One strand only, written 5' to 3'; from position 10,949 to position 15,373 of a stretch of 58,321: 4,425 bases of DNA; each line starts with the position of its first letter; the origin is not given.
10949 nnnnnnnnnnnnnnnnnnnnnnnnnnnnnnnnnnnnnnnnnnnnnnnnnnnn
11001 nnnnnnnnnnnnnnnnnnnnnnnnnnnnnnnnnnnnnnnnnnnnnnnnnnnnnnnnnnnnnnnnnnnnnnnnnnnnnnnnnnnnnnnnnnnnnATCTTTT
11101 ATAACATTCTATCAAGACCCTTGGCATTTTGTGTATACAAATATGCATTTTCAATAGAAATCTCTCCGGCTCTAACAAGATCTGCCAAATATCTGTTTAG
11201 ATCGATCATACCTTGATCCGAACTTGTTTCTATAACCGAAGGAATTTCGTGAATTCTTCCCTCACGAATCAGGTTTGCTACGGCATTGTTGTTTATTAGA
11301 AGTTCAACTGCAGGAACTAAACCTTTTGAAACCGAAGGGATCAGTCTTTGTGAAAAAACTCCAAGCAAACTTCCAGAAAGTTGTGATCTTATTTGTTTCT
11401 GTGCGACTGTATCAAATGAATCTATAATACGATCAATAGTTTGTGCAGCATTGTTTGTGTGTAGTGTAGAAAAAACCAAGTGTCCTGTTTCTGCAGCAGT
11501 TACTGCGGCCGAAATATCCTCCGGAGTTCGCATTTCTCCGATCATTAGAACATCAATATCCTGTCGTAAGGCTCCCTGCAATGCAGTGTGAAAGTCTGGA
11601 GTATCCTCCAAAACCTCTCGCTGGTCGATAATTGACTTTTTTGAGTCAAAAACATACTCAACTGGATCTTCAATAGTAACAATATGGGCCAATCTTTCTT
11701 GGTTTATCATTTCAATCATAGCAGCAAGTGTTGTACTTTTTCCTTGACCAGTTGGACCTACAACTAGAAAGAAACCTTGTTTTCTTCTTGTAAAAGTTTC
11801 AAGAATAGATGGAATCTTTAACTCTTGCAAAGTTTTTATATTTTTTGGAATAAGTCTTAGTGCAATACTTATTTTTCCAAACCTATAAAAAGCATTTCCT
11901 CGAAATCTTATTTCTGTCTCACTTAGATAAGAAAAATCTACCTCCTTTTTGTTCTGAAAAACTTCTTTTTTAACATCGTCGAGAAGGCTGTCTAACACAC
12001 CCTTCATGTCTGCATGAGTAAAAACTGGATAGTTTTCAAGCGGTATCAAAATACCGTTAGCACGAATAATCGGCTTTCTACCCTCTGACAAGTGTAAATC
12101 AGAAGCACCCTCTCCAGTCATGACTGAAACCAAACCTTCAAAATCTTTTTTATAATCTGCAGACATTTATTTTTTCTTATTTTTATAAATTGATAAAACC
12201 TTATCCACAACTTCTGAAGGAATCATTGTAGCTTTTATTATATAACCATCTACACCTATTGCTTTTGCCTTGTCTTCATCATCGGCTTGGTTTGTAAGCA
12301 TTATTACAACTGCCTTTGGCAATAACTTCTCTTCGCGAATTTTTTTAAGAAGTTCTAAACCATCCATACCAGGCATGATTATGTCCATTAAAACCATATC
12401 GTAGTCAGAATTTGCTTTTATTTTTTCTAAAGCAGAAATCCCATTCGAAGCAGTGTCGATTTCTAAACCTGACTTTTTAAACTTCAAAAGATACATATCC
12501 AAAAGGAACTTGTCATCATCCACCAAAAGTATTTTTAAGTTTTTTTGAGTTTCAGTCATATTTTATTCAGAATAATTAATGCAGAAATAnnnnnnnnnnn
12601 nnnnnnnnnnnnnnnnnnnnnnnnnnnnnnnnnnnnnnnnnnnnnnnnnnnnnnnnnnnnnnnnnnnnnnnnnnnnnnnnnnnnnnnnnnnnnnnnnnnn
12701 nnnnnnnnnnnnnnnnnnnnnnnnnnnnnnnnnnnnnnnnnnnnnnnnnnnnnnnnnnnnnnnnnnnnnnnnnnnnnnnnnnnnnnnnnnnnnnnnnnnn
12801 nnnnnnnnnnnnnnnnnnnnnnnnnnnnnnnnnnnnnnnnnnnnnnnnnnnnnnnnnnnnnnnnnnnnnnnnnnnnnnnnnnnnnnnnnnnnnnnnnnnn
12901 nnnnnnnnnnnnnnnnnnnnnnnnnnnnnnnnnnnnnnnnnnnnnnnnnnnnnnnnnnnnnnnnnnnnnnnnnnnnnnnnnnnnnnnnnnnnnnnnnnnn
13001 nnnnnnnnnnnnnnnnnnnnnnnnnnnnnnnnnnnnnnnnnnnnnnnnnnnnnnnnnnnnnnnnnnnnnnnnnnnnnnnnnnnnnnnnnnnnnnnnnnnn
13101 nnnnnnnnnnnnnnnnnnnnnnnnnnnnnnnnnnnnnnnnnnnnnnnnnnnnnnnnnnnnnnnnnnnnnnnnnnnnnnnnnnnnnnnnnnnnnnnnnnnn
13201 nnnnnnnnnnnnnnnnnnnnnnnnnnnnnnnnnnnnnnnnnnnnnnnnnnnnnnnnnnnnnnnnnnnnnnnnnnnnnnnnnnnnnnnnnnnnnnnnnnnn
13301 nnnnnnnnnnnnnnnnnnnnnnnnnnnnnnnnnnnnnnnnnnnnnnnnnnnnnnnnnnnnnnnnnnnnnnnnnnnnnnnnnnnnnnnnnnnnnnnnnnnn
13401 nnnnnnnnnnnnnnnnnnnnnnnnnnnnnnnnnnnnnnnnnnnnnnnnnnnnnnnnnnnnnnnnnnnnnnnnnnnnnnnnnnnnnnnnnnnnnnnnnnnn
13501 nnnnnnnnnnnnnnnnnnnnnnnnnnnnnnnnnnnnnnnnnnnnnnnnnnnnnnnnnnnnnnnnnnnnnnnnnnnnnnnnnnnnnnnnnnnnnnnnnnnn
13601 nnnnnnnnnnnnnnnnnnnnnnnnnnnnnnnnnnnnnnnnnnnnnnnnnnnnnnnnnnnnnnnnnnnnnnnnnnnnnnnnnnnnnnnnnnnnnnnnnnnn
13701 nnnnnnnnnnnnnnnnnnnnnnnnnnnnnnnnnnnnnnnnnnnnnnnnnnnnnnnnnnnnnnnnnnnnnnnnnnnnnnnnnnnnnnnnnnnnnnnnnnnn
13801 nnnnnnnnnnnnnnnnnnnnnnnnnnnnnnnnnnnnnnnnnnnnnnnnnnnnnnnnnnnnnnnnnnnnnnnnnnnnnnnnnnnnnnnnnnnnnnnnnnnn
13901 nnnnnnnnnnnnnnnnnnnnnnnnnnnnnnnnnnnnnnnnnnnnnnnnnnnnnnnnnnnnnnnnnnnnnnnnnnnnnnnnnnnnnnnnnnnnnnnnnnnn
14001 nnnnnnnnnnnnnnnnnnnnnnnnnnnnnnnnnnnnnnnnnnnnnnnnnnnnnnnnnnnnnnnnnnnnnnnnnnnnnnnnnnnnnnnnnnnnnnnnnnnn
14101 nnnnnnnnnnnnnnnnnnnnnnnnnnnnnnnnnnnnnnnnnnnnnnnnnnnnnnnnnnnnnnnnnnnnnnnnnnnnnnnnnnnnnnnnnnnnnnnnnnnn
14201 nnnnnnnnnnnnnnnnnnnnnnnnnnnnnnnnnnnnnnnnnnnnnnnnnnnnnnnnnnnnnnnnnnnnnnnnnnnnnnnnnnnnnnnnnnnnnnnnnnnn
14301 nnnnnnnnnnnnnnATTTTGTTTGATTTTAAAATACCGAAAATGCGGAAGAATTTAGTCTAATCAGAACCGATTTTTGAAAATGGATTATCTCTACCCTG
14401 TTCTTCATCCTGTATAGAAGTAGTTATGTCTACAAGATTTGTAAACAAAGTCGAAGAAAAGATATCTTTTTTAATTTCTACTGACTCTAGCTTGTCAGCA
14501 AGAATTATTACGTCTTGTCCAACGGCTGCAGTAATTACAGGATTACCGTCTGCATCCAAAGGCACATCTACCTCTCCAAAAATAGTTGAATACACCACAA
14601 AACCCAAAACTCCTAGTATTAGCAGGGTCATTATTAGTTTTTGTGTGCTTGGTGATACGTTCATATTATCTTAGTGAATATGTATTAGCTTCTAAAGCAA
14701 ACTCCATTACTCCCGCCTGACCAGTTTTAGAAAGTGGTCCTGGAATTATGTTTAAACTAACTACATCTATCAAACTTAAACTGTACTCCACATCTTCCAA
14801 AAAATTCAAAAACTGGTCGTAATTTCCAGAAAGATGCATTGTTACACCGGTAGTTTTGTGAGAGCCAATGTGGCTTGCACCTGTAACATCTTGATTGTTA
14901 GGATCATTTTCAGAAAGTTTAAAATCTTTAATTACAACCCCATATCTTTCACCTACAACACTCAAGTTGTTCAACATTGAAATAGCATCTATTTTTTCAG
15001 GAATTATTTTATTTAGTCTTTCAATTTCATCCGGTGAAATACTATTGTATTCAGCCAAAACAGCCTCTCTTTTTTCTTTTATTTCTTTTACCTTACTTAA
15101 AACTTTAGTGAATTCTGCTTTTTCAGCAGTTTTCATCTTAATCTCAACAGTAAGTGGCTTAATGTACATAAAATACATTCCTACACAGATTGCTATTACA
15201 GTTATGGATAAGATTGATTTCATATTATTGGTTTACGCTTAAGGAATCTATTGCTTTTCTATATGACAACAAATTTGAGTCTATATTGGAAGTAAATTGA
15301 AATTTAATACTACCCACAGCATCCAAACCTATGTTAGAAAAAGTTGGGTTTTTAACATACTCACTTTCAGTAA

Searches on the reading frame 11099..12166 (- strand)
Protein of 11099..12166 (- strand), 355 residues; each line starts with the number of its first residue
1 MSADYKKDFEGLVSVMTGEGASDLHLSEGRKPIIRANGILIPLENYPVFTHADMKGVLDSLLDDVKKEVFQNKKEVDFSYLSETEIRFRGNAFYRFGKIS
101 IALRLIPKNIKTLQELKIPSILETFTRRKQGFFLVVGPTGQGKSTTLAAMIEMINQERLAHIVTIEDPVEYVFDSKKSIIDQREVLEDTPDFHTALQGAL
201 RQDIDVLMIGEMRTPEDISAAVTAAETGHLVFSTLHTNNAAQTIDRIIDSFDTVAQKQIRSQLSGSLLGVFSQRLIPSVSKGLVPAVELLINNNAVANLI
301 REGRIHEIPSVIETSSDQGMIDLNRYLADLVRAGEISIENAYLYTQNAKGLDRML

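Call 6: search_protein_families(library=pfam, proteins=[window:11099-12166:-], max_evalue=0.01)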
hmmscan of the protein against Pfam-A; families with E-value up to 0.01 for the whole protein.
window:11099-12166:- (355 aa): 11 families
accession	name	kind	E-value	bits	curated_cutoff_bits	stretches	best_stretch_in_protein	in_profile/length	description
PF00437.27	T2SSE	-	1.1e-41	143.2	24.9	1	81-279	87-281/370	Type II/IV secretion system protein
PF13401.12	AAA_22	-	0.00025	21.8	27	1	128-168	3-42/130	AAA domain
PF25199.1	nSTAND_NTPase5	-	0.00094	19.5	34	1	123-165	34-76/145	Novel STAND NTPase 5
PF13476.12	AAA_23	-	0.0021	19.2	27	1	108-150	5-39/201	AAA domain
PF01935.23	DUF87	-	0.0021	18.7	23.2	1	133-175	26-68/220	Helicase HerA, central domain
PF13555.12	AAA_29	-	0.0022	18.1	27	1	125-153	17-45/61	P-loop containing region of AAA domain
PF04851.21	ResIII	-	0.0023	18.3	22.5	1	112-167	6-61/164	Type III restriction enzyme, res subunit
PF12775.13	AAA_7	-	0.0026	17.8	25.8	1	110-161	14-64/181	P-loop containing dynein motor region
PF13086.12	AAA_11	-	0.0031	17.7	27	0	126-157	13-44/257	AAA domain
PF13604.12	AAA_30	-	0.0069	16.6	27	0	122-157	10-45/191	AAA domain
PF13191.12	AAA_16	-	0.0076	17.2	32.6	0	123-171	17-63/167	AAA ATPase domain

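Call 7: search_protein_families(library=ncbifam, proteins=[window:11099-12166:-], max_evalue=0.001)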
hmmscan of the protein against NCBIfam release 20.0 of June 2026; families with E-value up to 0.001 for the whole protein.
window:11099-12166:- (355 aa): 18 families
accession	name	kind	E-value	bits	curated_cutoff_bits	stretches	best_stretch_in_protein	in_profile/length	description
TIGR01420.1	pilT_fam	subfamily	1.4e-120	402.6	319.1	1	10-348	3-341/343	PilT/PilU family type 4a pilus ATPase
TIGR02533.1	type_II_gspE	equivalog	1.3e-36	126.4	630.25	1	120-278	233-381/486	type II secretion system ATPase GspE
NF041000.1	ATPase_ComGA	equivalog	4.3e-35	121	300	1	86-277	80-266/267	competence type IV pilus ATPase ComGA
TIGR02525.1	plasmid_TraJ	equivalog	5.5e-35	121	368.3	1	98-278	117-300/372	plasmid transfer ATPase TraJ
TIGR02538.1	type_IV_pilB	equivalog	7.7e-34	117.2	675.65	1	35-249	214-431/564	type IV-A pilus assembly ATPase PilB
TIGR02524.1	dot_icm_DotB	equivalog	3e-32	112.2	463.3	1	96-312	100-321/358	Dot/Icm type IV secretion system ATPase DotB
NF007755.0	PRK10436.1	equivalog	5.1e-31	107.8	617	1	34-276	117-355/465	type II secretion system protein GspE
NF053534.1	T4PilAsmATPsTfpB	equivalog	1.5e-30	106.2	850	1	123-280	329-476/584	type IV pilus assembly ATPase TfpB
NF058587.1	archaellum_moto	equivalog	9.7e-14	51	550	1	134-248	279-394/527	archaellum flagellar ATPase motor FlaI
TIGR02782.1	TrbB_P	equivalog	2.5e-11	43.4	304.55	1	132-258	138-263/303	P-type conjugative transfer ATPase TrbB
NF010469.0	PRK13894.1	subfamily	2.5e-10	40.2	508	1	131-247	150-264/320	conjugal transfer ATPase TrbB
TIGR02788.1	VirB11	equivalog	2.7e-10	39.8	249.95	1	122-249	137-264/308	P-type DNA transfer ATPase VirB11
TIGR03819.1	heli_sec_ATPase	hypoth_equivalog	2.9e-10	39.8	373.15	1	118-247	167-297/340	TadA family conjugal transfer-associated ATPase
NF053672.1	bindosome_BasE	exception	1.7e-09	36.9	1000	1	109-249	251-390/512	bindosome assembly system ATPase subunit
NF010425.0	PRK13851.1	equivalog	4.5e-07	29.1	461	1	132-249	164-282/344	type IV secretion system protein VirB11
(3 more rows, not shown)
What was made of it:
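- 11099..12166 (-): PilT retraction ATPase of locus 1, the only one in the window. It could retract module-2 filaments, if they retract at all. NCBIfam pilT_fam 402.6 bits, above the cut-off of 319 (call 7).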

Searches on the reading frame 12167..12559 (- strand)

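Call 6: search_protein_families(library=pfam, proteins=[window:12167-12559:-], max_evalue=0.01)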
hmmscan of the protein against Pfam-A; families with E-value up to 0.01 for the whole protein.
window:12167-12559:- (130 aa): 2 families
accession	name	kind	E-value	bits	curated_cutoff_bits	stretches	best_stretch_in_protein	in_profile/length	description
PF00072.30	Response_reg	-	7.7e-22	78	30.2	1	10-110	1-100/111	Response regulator receiver domain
PF23198.2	PDE8A_N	-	0.0019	18.5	29.6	1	2-99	4-102/147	PDE8A-like, N-terminal domain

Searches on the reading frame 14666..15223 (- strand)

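Call 8: search_protein_families(library=pfam, proteins=[window:14666-15223:-], max_evalue=0.001)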
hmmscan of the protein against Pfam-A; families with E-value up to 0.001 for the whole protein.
window:14666-15223:- (185 aa): 1 family
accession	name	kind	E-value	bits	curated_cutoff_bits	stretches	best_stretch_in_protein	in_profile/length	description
PF04350.18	PilO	-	0.00024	21.7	22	0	33-183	6-142/145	Pilus assembly protein, PilO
